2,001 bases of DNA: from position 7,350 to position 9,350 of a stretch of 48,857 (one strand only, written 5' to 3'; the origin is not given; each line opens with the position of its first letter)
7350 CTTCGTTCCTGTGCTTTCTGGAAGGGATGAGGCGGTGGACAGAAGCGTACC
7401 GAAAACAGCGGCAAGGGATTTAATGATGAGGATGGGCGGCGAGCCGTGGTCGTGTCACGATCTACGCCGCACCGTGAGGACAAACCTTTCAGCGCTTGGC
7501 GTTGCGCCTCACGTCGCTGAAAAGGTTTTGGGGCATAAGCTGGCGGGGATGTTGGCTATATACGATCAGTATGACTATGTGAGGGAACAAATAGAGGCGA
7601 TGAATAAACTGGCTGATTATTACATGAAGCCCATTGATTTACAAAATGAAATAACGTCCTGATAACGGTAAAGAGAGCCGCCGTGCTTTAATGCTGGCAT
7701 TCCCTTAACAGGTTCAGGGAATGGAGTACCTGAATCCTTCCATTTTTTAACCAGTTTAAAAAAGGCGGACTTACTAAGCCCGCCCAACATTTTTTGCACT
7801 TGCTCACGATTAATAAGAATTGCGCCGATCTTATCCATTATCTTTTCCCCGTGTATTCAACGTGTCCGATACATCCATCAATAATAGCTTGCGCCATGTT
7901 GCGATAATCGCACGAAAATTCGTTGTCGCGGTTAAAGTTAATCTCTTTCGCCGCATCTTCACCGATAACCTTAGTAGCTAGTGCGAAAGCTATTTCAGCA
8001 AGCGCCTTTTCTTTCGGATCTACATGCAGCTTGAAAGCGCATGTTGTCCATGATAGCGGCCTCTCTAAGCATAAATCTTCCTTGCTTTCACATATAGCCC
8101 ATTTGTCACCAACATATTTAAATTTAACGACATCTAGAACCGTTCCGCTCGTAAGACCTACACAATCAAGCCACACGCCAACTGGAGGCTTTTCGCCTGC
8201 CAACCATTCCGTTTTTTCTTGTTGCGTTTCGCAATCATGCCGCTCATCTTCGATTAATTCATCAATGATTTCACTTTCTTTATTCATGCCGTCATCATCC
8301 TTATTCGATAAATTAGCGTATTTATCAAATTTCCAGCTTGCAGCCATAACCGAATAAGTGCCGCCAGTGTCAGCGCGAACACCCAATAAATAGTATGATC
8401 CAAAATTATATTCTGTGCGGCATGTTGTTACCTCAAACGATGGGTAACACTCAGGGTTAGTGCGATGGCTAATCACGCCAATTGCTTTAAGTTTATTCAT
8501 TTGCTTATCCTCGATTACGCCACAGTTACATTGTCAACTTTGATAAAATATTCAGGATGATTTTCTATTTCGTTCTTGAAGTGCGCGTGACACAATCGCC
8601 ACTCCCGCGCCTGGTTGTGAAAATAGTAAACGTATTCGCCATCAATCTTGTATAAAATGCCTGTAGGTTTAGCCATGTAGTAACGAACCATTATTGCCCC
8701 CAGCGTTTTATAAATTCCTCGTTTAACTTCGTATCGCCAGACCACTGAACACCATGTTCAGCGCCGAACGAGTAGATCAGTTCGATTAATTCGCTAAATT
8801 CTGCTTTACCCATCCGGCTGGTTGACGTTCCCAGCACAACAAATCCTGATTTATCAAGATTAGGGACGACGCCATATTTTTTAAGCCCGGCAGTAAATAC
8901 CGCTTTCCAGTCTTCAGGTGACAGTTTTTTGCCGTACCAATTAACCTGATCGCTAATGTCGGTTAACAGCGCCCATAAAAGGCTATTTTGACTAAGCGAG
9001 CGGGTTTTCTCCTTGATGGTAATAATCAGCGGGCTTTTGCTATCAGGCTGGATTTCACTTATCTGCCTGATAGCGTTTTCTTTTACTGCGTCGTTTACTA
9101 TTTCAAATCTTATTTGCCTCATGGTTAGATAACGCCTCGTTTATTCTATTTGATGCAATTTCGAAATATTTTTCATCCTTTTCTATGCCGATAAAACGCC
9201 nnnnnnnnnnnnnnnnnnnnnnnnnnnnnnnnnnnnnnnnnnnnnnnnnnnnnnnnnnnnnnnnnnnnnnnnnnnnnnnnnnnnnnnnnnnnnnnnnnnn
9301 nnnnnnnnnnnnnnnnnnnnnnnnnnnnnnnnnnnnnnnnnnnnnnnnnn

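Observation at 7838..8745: Unassigned integrase-proximal genes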

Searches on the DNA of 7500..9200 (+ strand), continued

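Call 39: get_annotated_region(hit=H28, flank=1500)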
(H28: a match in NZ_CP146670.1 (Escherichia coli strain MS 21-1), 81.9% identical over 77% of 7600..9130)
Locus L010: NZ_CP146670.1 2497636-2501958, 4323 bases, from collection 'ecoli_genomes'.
description: Escherichia coli strain MS 21-1 chromosome, complete genome
organism: Escherichia coli strain MS 21-1 (NCBI taxid 562)
replicon: chromosome; assembly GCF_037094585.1
host: Homo sapiens; source: Colon; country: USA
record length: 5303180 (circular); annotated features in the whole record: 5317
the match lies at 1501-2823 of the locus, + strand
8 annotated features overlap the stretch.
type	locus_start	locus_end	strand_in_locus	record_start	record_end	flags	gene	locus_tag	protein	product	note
CDS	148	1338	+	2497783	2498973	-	-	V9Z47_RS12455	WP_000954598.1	tyrosine-type recombinase/integrase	-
CDS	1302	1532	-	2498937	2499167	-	-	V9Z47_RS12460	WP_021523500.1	helix-turn-helix transcriptional regulator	-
CDS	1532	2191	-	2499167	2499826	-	-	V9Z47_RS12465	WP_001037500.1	hypothetical protein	-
CDS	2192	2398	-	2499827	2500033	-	-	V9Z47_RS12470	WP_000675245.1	hypothetical protein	-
CDS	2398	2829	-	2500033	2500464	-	-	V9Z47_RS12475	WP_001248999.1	recombination protein NinB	-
CDS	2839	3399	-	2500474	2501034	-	-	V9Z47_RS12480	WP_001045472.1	BRO-N domain-containing protein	-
CDS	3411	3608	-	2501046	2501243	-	-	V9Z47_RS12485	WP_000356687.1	hypothetical protein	-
CDS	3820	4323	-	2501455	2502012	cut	-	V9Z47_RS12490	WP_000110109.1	hypothetical protein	-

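Call 40: get_annotated_region(hit=H26, flank=1500)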
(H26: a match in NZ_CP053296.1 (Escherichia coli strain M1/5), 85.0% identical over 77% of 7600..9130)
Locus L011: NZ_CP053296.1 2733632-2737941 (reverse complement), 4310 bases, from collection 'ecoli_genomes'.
description: Escherichia coli strain M1/5 chromosome, complete genome
organism: Escherichia coli strain M1/5 (NCBI taxid 562)
replicon: chromosome; assembly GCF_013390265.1
host: Homo sapiens; source: feces; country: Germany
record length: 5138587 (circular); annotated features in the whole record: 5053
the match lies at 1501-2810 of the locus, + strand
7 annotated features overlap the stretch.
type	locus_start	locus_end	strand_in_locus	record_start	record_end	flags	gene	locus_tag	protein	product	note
CDS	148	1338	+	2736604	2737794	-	-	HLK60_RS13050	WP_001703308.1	tyrosine-type recombinase/integrase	-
CDS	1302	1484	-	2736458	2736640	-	-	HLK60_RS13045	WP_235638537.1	helix-turn-helix domain-containing protein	-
CDS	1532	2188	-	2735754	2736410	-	-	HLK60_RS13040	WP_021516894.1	hypothetical protein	-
CDS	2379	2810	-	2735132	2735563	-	-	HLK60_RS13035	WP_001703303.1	recombination protein NinB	-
CDS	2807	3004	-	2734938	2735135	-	-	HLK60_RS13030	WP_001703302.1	hypothetical protein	-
CDS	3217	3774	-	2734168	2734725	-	-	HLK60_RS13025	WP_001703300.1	Lrp/AsnC family transcriptional regulator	-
CDS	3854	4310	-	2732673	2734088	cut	-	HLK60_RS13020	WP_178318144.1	replicative DNA helicase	-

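Call 72: get_annotated_region(hit=H36, flank=5000)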
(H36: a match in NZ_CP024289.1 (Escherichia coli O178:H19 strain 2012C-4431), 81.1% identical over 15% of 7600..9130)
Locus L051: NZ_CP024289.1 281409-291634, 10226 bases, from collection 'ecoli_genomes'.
description: Escherichia coli O178:H19 strain 2012C-4431 chromosome, complete genome
organism: Escherichia coli O178:H19 strain 2012C-4431 (NCBI taxid 2048778)
replicon: chromosome; assembly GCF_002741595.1
host: Homo sapiens; source: stool; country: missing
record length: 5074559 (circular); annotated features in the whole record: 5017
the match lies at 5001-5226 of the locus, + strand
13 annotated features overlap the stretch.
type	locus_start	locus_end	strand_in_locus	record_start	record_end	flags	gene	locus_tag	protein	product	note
CDS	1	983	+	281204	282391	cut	eutG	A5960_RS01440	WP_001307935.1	ethanolamine utilization ethanol dehydrogenase EutG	-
CDS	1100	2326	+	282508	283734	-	eutH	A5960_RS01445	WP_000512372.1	ethanolamine utilization protein EutH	-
CDS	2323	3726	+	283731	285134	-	eutA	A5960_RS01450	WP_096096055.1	ethanolamine ammonia-lyase reactivating factor EutA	-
CDS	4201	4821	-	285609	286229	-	-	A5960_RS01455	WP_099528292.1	hypothetical protein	-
CDS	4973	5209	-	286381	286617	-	-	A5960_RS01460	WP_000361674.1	hypothetical protein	-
CDS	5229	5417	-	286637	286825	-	-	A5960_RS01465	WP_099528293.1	hypothetical protein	-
CDS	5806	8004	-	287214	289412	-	-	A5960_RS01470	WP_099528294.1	tape measure protein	-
CDS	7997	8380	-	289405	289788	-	-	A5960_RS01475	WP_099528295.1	hypothetical protein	-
CDS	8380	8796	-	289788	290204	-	-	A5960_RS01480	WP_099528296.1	hypothetical protein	-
CDS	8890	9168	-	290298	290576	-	-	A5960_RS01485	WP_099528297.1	hypothetical protein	-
CDS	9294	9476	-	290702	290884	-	-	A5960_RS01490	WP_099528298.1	hypothetical protein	-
CDS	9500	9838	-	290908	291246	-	-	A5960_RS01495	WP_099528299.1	hypothetical protein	-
CDS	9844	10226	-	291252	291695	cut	-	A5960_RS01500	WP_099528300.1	hypothetical protein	-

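Call 73: get_annotated_region(hit=H44, flank=5000)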
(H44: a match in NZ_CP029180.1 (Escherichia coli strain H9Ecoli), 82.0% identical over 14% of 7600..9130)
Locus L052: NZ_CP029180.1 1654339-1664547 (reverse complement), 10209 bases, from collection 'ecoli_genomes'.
description: Escherichia coli strain H9Ecoli chromosome, complete genome
organism: Escherichia coli strain H9Ecoli (NCBI taxid 562)
replicon: chromosome; assembly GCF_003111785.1
host: Homo sapiens; source: feces; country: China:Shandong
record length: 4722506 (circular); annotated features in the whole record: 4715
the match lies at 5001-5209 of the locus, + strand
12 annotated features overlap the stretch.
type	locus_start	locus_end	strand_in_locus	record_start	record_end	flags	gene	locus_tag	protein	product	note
CDS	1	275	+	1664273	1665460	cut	eutG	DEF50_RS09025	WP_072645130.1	ethanolamine utilization ethanol dehydrogenase EutG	-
CDS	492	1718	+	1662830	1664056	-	eutH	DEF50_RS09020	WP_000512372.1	ethanolamine utilization protein EutH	-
CDS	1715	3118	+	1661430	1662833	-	eutA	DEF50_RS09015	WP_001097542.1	ethanolamine ammonia-lyase reactivating factor EutA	-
CDS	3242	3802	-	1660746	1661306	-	-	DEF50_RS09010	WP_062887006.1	hypothetical protein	-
CDS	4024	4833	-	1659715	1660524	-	yffS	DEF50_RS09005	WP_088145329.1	protein YffS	-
CDS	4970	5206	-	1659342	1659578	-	-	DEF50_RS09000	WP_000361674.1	hypothetical protein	-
CDS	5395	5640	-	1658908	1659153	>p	-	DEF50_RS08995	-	transposase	incomplete; partial in the middle of a contig; missing C-terminus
CDS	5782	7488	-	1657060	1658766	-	-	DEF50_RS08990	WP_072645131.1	AIPR family protein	-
CDS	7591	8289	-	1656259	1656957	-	-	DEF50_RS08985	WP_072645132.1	hypothetical protein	-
CDS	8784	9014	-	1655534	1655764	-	-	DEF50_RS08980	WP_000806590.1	hypothetical protein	-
CDS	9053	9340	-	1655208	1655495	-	-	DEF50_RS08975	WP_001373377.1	hypothetical protein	-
CDS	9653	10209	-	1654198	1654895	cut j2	-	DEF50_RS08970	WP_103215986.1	IS1-like element IS1A family transposase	programmed frameshift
